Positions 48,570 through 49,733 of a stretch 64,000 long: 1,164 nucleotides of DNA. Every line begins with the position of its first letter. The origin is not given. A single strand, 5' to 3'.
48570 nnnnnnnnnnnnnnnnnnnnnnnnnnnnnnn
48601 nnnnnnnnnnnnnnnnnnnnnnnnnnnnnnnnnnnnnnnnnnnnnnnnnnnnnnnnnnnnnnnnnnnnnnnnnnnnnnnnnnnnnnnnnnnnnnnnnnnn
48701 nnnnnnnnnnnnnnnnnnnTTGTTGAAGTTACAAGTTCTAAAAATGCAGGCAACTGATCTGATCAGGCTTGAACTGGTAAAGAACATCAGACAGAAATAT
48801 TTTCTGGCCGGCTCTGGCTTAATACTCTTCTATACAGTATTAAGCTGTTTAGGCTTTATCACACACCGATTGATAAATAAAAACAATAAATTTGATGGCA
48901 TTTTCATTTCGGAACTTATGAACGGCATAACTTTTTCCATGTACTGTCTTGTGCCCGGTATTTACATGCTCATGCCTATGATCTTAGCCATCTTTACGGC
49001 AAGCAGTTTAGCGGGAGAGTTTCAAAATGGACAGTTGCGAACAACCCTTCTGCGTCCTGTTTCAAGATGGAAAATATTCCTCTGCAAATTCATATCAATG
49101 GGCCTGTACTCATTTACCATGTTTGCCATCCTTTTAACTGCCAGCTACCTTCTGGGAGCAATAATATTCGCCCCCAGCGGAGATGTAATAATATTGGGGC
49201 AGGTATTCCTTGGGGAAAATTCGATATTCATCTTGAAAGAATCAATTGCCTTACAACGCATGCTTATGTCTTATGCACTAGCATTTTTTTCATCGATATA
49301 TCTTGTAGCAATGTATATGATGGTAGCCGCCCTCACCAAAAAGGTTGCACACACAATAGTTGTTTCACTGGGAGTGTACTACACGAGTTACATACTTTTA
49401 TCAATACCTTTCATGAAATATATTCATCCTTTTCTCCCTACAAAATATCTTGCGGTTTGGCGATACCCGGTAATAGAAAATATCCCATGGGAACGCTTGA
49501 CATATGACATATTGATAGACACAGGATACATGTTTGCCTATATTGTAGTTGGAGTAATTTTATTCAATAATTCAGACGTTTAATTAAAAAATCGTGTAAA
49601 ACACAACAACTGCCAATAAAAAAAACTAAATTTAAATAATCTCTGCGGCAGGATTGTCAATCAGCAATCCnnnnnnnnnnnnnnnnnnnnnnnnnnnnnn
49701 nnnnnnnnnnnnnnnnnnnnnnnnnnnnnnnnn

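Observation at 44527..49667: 5.1-kb, apparently AT-richer five- to six-gene block bracketed by a 30-bp perfect direct repeat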

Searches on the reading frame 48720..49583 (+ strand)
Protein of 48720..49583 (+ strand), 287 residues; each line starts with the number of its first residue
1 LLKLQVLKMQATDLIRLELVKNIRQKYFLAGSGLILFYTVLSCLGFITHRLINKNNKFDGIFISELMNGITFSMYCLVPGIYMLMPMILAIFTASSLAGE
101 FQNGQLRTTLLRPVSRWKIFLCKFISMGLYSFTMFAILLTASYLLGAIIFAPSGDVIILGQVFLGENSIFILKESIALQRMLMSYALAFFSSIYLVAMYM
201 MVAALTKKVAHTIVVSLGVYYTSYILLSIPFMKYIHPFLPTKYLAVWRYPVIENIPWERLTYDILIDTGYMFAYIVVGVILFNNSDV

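Call 8: search_protein_families(library=pfam, proteins=[window:48720-49583:+])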
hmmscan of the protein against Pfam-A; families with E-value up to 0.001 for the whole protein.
window:48720-49583:+ (287 aa): 3 families
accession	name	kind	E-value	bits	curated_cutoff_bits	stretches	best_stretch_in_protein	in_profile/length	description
PF12679.13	ABC2_membrane_2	-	6.4e-11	42.5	27.2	1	59-229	72-201/283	ABC-2 family transporter protein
PF12730.13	ABC2_membrane_4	-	1.3e-09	38.7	27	1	14-190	1-150/179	ABC-2 family transporter protein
PF12698.13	ABC2_membrane_3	-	0.00037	20.1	31.6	1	71-281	158-344/347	ABC-2 family transporter protein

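Call 41: find_homologous_proteins(query=window:48744-49583:+, max_evalue=1e-10)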
Query window:48744-49583:+ (279 aa): 13 proteins with E <= 1e-10 among 1124 candidates.
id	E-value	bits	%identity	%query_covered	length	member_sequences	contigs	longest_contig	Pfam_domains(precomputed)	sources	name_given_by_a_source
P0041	2.2e-174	597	100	100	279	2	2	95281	PF12679.14,PF10920.16,PF12730.14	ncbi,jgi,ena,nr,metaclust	ncbi:MAG: hypothetical protein A2017_03280 [Lentisphaerae bacterium GWF2_44_16]|nr:MAG: hypothetical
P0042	1.5e-117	410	68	92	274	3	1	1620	PF12679.14,PF10920.16,PF12730.14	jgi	jgi:ABC-2 type transport system permease protein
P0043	6.5e-113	395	64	99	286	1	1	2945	PF12679.14,PF10920.16,PF12730.14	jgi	jgi:ABC-2 type transport system permease protein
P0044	1.1e-103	365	58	98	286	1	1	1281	PF12679.14,PF10920.16,PF12730.14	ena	-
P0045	4.9e-103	363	69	85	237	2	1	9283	PF12679.14,PF10920.16,PF12730.14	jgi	jgi:ABC-2 type transport system permease protein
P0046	4.6e-94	333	56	99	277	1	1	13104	PF12679.14,PF10920.16,PF12730.14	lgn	-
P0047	6.0e-94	333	57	99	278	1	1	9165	PF12679.14,PF10920.16,PF12730.14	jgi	jgi:ABC-type transport system involved in multi-copper enzyme maturation permease subunit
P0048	1.4e-92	328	56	99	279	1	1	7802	PF12679.14,PF10920.16,PF12730.14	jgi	jgi:ABC-2 type transport system permease protein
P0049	1.0e-82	296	49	98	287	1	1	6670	PF12679.14,PF10920.16,PF12730.14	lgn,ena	-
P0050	1.1e-82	296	49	98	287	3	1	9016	PF12679.14,PF10920.16,PF12730.14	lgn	-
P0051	2.6e-80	288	48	98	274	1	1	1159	PF12679.14,PF10920.16,PF12730.14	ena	-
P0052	2.7e-68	249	46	99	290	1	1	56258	PF12679.14,PF10920.16,PF12730.14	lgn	-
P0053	3.4e-61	226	42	99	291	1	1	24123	PF12679.14,PF10920.16,PF12730.14,PF12698.14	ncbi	-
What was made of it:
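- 48744..49583 (+): ABC-2 family permease. calls 8, 41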

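Call 42: find_encoding_contigs(protein=P0046, flank=10000, max_places=3)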
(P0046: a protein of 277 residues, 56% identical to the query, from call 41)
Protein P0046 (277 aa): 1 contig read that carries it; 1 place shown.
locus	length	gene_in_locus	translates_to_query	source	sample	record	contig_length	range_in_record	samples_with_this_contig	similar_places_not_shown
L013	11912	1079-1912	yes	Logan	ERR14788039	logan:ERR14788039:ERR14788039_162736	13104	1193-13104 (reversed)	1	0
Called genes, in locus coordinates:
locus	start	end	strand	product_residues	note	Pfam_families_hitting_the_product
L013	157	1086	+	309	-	PF00005:ABC_tran, PF13304:AAA_21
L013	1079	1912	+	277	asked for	PF10920:DUF2705 (faint), PF12679:ABC2_membrane_2, PF12730:ABC2_membrane_4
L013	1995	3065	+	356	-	PF00465:Fe-ADH, PF13685:Fe-ADH_2, PF25137:ADH_Fe_C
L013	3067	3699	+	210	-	PF09335:VTT_dom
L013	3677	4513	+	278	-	PF08668:HDOD (weak), PF13487:HD_5, PF01966:HD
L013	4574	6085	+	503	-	PF00072:Response_reg, PF03961:FapA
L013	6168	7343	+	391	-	PF07690:MFS_1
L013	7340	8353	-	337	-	PF18152:DAHP_snth_FXD, PF00793:DAHP_synth_1, PF03102:NeuB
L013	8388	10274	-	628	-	PF13365:Trypsin_2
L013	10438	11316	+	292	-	PF01048:PNP_UDP_1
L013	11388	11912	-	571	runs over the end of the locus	?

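Call 43: find_encoding_contigs(protein=P0052, flank=10000, max_places=3)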
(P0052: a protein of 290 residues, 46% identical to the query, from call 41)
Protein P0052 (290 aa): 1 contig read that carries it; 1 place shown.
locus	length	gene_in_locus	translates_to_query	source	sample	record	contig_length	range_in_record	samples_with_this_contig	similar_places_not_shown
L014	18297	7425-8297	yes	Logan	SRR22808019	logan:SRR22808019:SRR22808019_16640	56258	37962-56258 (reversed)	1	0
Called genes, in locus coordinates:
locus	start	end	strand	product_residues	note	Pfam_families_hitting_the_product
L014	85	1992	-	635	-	PF00596:Aldolase_II, PF00106:adh_short, PF08659:KR (weak), PF13561:adh_short_C2, PF23441:SDR (weak)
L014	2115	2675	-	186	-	-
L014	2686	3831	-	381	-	PF01966:HD, PF13286:HD_assoc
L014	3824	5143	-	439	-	PF00682:HMGL-like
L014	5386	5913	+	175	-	-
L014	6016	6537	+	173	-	-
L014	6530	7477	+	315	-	PF00005:ABC_tran, PF13304:AAA_21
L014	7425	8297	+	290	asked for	PF12679:ABC2_membrane_2, PF12730:ABC2_membrane_4, PF10920:DUF2705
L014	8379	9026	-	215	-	PF01865:PhoU_div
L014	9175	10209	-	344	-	PF00154:RecA_N, PF06745:ATPase (faint), PF08423:Rad51, PF21096:RecA_C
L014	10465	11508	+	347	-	PF01594:AI-2E_transport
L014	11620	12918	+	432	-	PF00365:PFK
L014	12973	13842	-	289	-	PF07963:N_methyl (weak)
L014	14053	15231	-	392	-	PF13377:Peripla_BP_3, PF12833:HTH_18, PF00165:HTH_AraC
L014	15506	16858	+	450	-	PF01554:MatE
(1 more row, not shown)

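Call 44: find_encoding_contigs(protein=P0053, flank=10000, max_places=3)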
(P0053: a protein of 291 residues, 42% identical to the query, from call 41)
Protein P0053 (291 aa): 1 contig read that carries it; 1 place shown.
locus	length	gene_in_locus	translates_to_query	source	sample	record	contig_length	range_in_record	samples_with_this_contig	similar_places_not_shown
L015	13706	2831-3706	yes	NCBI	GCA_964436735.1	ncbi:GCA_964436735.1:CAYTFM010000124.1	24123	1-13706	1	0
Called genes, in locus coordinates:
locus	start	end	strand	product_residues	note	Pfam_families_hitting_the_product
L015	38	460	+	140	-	PF05025:RbsD_FucU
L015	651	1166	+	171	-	-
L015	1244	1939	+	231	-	PF07963:N_methyl (weak)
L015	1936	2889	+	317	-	PF00005:ABC_tran, PF13304:AAA_21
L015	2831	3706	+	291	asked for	PF12679:ABC2_membrane_2, PF12730:ABC2_membrane_4, PF10920:DUF2705, PF12698:ABC2_membrane_3 (weak)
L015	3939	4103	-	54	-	-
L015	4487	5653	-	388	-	PF00155:Aminotran_1_2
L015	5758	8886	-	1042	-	-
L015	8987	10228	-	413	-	PF07596:SBP_bac_10 (faint)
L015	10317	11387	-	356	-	PF00392:GntR, PF13377:Peripla_BP_3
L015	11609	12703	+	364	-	PF00392:GntR, PF13377:Peripla_BP_3 (faint)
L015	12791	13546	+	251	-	PF07963:N_methyl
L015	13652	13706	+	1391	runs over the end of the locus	-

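Call 47: find_related_loci(query=A2, collection=genome_contigs, flank=10000)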
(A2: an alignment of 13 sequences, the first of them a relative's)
Query A2 (279 aa) in genome_contigs; peptide patterns used: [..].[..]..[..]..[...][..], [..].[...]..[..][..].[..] (x = any residue, [..] = any of these).
64 stretches matched a pattern; 10 encode a relative of the query (tblastn E <= 1e-3); 10 distinct loci.
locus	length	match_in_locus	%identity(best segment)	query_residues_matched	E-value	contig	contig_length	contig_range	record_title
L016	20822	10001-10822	54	6-279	3e-94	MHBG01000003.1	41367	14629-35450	MAG: Lentisphaerae bacterium GWF2_45_14 gwf2_scaffold_1177, whole genome shotgun sequence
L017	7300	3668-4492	49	6-279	1e-77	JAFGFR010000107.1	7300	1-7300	MAG: Victivallales bacterium isolate Zod_Metabat.1329 k87_4853244, whole genome shotgun sequence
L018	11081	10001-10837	44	5-279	2e-73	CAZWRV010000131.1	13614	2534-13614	MAG TPA_asm: uncultured Victivallaceae bacterium isolate binchicken_co135_207 genome assembly, contig: NODE_6469_length_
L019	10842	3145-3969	46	6-279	2e-73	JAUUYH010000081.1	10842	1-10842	MAG: Kiritimatiellota bacterium isolate CSMAG_162 CSMAG_162_k127_3241855_length_10842_cov_23.6504, whole genome shotgun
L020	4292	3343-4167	48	6-279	5e-71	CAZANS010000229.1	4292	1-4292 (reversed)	MAG TPA_asm: uncultured Victivallales bacterium isolate binchicken_co86_73 genome assembly, contig: NODE_13079_length_42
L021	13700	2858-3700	42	2-278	1e-69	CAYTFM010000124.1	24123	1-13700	MAG TPA_asm: uncultured Victivallales bacterium isolate binchicken_co232_176 genome assembly, contig: NODE_3854_length_2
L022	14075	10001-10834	39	6-279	2e-59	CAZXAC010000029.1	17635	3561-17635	MAG TPA_asm: uncultured Lentisphaera sp. isolate binchicken_co111_196 genome assembly, contig: NODE_6774_length_17635_co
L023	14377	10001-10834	37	6-279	4e-58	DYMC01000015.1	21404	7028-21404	MAG TPA_asm: Lentisphaera sp. isolate SulCav_AS07-7_55_126 SulCav_AS07_7_2411_length_21404_cov_70_294065, whole genome s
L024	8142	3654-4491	46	6-279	1e-41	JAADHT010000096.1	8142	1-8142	MAG: Kiritimatiellota bacterium isolate M_MetaBat.202 contig-127_36144, whole genome shotgun sequence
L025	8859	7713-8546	39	6-279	1e-59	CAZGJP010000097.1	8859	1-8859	MAG TPA_asm: uncultured Lentisphaera sp. isolate binchicken_co26_109 genome assembly, contig: NODE_9314_length_8859_cov_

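Call 63: find_related_loci(query=A2, collection=viral_contigs, flank=10000)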
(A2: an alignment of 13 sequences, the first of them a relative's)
Query A2 (279 aa) in viral_contigs; peptide patterns used: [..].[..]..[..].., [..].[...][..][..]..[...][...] (x = any residue, [..] = any of these).
89 stretches matched a pattern, but none encodes a relative of the query by tblastn (E <= 1e-3).
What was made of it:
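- Tried and rejected: The ABC-2 profile found nothing in viral contigs (call 63).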

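Call 66: search_protein_families(library=ncbifam, proteins=[window:48744-49583:+], max_evalue=0.001)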
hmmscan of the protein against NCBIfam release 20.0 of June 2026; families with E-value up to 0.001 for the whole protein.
window:48744-49583:+ (279 aa): 0 families
